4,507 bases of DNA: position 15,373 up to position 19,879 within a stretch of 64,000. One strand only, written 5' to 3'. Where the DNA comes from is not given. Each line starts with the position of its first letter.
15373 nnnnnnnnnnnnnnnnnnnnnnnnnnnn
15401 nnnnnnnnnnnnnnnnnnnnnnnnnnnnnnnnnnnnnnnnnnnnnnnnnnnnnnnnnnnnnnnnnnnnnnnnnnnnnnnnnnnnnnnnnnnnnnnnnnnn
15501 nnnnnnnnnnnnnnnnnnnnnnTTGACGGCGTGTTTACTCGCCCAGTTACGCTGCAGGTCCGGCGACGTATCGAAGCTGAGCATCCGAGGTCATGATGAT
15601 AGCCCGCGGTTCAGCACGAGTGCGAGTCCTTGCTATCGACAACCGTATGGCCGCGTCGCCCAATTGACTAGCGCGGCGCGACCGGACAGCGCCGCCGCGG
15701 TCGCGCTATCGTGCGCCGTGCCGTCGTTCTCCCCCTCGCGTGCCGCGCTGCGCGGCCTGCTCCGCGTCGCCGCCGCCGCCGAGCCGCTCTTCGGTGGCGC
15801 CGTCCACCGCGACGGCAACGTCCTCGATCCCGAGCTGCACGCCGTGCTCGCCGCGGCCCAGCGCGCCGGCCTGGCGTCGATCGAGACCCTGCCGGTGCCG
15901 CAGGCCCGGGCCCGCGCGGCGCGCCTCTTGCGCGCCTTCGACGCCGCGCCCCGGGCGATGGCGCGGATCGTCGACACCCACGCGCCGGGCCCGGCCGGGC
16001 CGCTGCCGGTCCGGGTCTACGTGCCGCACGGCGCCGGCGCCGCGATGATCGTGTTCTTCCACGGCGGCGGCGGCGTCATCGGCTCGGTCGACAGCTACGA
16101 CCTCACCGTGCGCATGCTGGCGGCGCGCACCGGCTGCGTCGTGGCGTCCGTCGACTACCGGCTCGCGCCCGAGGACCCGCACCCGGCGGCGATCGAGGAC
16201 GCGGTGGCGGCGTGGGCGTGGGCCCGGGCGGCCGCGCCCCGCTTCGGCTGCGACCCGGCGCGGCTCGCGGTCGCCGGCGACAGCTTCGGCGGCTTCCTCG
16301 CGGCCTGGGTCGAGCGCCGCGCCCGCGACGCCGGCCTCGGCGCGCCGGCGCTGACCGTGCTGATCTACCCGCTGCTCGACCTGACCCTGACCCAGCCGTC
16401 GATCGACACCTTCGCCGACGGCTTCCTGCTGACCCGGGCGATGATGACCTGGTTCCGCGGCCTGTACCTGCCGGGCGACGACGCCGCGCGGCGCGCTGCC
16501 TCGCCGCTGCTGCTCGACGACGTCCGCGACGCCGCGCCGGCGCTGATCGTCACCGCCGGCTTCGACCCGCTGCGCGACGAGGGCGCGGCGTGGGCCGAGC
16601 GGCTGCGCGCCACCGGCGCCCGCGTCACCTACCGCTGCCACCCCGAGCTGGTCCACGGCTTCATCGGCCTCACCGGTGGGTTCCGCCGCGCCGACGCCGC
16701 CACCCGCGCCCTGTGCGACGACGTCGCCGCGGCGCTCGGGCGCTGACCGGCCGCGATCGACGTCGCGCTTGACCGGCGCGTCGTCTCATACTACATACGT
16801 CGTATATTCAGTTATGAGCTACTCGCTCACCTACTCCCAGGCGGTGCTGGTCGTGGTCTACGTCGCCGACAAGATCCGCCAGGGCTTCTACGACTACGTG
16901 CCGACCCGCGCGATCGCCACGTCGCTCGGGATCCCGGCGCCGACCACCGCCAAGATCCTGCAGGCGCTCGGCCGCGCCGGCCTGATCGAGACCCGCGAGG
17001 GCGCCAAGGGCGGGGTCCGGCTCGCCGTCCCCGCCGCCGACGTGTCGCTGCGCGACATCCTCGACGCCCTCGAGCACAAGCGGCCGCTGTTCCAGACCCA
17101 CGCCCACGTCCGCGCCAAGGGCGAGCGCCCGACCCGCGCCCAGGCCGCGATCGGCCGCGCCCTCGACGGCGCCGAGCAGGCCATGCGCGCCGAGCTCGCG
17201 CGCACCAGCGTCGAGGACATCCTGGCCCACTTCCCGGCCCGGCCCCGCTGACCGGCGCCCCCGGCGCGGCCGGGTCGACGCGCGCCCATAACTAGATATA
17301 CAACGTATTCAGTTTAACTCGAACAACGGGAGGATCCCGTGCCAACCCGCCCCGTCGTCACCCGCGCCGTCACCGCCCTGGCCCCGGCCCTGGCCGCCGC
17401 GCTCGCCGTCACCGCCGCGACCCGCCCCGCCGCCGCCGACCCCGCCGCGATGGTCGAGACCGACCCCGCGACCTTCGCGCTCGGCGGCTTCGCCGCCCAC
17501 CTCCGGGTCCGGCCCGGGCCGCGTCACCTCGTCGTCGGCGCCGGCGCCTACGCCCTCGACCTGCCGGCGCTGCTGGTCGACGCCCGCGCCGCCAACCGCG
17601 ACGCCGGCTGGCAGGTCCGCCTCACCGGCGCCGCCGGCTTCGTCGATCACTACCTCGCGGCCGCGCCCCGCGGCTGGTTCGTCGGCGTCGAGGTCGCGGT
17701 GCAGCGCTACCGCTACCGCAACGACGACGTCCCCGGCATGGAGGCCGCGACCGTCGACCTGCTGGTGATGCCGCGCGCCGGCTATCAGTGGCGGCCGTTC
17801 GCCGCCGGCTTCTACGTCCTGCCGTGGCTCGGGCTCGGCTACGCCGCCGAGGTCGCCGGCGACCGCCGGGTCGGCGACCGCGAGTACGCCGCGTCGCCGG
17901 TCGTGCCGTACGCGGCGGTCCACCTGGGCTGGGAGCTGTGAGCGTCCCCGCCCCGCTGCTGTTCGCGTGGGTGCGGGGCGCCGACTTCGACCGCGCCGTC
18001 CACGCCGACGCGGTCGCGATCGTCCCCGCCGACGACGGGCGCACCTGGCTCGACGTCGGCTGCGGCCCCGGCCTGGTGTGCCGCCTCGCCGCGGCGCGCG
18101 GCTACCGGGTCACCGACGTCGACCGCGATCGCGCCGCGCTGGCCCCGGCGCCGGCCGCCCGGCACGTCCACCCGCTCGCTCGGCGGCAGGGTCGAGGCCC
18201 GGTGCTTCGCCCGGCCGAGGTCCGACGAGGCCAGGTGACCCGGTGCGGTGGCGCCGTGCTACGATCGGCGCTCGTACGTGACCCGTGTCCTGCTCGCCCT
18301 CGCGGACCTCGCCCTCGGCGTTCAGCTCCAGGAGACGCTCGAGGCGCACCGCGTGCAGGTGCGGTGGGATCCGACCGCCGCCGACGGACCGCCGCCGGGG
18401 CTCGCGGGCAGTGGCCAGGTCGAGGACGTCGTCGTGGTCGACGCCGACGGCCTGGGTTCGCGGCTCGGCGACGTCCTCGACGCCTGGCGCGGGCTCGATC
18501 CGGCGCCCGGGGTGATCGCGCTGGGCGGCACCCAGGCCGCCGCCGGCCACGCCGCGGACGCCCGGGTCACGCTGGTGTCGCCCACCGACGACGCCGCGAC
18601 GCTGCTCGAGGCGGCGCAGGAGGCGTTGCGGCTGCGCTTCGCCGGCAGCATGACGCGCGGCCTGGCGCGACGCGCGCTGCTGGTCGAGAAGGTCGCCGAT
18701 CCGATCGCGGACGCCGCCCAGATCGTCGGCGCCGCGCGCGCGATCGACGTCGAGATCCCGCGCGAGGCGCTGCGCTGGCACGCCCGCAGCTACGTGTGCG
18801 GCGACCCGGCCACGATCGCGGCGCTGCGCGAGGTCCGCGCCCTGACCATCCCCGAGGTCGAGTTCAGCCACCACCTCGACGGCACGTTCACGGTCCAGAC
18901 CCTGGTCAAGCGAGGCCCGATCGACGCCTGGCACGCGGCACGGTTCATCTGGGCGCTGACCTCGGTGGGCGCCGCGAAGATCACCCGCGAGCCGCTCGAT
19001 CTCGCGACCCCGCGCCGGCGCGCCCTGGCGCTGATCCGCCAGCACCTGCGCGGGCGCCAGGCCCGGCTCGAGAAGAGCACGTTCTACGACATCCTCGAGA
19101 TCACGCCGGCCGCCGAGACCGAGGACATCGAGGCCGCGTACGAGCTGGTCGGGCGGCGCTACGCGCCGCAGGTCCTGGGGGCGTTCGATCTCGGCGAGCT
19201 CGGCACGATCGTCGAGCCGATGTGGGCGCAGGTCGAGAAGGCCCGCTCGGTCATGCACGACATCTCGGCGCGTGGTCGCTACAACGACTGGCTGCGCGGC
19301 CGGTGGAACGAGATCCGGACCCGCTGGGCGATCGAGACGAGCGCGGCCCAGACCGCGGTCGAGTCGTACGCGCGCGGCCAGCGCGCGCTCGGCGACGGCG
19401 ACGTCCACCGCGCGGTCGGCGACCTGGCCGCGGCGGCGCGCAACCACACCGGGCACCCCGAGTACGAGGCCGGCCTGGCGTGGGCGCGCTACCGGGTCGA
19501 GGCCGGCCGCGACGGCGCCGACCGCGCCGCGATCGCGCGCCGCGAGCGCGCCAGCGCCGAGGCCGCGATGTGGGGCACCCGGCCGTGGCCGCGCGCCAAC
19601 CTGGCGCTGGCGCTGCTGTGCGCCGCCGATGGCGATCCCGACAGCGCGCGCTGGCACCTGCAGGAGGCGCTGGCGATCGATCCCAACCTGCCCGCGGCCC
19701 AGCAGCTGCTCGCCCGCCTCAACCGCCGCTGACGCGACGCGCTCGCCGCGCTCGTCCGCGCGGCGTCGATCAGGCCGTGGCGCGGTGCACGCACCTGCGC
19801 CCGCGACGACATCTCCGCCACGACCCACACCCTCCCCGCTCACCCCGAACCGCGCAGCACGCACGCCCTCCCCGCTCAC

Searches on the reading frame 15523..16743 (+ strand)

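Call 40: search_protein_families(library=pfam, proteins=[window:15523-16743:+], max_evalue=0.001)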
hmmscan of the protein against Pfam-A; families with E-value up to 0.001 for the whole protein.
window:15523-16743:+ (407 aa): 4 families
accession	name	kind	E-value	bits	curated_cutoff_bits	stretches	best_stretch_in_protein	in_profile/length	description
PF07859.19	Abhydrolase_3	-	3.2e-66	223.5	25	1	176-381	1-209/210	alpha/beta hydrolase fold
PF20434.5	BD-FAE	-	4e-14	53.1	26.8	1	165-262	3-105/215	BD-FAE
PF00135.34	COesterase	-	1.6e-08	34.4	27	1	163-261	88-198/515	Carboxylesterase family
PF00326.27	Peptidase_S9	-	5e-05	23.3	22.6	1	232-380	50-189/213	Prolyl oligopeptidase family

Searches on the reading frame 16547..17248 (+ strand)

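Call 40: search_protein_families(library=pfam, proteins=[window:16547-17248:+], max_evalue=0.001)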
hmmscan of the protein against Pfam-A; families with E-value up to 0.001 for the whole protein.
window:16547-17248:+ (234 aa): 2 families
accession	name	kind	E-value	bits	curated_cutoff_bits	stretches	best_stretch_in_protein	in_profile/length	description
PF02082.26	Rrf2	-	5.7e-24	85.2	30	1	97-227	6-131/132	Iron-dependent Transcriptional regulator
PF01978.25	TrmB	-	0.00089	19.5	25.6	0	121-153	26-58/68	Sugar-specific transcriptional regulator TrmB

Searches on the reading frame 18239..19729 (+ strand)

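Call 40: search_protein_families(library=pfam, proteins=[window:18239-19729:+], max_evalue=0.001)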
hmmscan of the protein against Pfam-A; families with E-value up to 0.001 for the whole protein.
window:18239-19729:+ (497 aa): 1 family
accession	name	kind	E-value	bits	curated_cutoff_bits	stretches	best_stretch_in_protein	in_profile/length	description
PF13428.12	TPR_14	-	1.3e-05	25.8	23.5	1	451-494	1-44/44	Tetratricopeptide repeat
